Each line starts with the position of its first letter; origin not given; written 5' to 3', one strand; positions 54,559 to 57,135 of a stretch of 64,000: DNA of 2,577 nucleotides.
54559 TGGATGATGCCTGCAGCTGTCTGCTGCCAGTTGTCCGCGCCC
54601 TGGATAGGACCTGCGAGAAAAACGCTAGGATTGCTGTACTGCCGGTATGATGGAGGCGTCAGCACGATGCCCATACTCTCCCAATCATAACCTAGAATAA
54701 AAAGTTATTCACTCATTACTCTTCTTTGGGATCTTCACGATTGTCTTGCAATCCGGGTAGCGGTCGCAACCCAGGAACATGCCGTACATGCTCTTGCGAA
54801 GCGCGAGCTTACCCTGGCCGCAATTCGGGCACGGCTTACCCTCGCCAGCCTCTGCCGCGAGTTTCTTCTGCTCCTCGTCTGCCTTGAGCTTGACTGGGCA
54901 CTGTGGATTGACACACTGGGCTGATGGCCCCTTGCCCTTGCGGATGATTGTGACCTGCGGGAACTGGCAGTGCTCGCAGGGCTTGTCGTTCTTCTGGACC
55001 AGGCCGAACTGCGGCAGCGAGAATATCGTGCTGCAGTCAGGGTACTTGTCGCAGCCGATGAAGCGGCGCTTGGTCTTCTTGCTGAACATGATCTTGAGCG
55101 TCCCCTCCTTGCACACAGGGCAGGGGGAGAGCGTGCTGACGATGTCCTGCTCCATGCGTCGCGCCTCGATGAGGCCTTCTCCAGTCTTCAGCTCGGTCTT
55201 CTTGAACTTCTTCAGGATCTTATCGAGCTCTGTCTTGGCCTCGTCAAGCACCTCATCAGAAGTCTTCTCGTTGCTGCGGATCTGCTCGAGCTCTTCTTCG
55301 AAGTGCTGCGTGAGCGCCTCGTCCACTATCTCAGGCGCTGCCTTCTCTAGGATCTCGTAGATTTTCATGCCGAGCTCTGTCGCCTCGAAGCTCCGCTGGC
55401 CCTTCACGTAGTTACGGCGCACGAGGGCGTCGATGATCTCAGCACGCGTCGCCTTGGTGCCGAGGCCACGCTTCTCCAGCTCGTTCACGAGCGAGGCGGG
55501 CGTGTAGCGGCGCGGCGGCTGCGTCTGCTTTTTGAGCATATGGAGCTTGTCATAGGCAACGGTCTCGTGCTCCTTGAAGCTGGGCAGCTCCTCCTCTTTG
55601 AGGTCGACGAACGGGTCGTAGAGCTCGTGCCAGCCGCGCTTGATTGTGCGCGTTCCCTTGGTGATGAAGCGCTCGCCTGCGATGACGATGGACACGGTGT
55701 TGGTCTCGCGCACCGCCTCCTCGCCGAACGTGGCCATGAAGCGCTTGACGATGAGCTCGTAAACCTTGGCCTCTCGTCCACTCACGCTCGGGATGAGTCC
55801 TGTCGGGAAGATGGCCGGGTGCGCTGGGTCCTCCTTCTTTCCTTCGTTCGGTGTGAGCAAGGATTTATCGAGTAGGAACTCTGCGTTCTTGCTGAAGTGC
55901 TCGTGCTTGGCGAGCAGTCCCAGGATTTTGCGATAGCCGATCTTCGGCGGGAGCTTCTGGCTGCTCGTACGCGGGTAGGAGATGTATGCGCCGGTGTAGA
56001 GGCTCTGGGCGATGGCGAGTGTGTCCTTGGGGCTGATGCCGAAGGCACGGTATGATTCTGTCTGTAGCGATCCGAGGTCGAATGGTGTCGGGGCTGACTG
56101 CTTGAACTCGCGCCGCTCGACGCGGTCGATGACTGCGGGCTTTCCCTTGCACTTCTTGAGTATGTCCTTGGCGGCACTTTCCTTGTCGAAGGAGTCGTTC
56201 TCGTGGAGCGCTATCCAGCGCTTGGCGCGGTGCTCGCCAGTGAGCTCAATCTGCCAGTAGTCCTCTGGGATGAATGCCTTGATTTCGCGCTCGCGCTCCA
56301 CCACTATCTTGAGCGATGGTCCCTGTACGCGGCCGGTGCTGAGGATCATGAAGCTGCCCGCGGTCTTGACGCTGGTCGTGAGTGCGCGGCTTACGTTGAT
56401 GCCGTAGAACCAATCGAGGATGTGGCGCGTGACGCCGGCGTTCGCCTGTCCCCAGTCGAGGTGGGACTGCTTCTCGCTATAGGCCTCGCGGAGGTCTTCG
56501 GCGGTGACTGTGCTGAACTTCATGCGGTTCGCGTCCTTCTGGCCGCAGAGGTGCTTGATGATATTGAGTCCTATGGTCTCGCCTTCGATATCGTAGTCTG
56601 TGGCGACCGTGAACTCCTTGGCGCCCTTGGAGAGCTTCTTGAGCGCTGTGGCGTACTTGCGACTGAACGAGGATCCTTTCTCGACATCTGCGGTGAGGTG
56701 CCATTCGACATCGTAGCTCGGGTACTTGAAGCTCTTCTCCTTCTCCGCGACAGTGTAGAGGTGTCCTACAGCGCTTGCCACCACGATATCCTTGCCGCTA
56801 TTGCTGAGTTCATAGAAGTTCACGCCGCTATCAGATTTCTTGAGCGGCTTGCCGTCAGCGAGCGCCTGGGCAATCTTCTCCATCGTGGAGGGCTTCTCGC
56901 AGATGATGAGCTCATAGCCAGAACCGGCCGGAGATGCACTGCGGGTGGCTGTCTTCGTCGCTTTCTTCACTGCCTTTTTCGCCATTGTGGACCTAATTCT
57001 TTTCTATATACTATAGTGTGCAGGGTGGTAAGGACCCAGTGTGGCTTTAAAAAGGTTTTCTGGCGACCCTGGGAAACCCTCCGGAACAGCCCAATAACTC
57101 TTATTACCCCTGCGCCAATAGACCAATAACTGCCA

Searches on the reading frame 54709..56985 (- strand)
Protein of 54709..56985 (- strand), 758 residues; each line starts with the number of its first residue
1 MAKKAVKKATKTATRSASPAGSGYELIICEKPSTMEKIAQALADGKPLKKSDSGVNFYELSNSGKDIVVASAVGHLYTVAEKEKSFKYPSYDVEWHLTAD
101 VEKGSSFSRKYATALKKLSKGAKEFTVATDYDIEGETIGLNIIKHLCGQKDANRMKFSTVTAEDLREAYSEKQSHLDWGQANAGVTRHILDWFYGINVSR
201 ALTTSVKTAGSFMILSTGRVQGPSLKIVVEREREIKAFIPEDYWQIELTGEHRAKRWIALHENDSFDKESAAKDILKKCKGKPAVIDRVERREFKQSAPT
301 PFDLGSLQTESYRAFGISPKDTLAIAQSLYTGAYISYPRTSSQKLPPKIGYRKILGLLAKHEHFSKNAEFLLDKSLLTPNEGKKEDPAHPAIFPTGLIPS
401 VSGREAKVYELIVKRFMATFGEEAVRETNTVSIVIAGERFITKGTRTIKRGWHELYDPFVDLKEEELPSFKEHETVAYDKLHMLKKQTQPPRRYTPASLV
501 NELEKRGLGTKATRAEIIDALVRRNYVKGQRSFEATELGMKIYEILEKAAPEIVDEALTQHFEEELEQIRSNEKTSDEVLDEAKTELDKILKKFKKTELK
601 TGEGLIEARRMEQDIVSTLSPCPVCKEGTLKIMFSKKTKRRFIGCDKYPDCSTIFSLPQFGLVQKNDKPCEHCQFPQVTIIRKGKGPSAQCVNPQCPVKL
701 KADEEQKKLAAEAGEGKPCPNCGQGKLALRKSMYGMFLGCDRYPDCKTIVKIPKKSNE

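Call 60: search_protein_families(library=pfam, proteins=[window:54709-56985:-], max_evalue=0.00001)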
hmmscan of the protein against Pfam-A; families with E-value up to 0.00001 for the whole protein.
window:54709-56985:- (758 aa): 3 families
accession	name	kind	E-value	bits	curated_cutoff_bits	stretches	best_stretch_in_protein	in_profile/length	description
PF01131.25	Topoisom_bac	-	1.8e-118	396.5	35.1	1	178-580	4-410/411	DNA topoisomerase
PF01396.24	Zn_ribbon_Top1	-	2.4e-16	59.7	32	1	718-755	3-39/39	Topoisomerase DNA binding C4 zinc finger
PF01751.28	Toprim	-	7.1e-13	49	23.1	1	25-158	1-94/96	Toprim domain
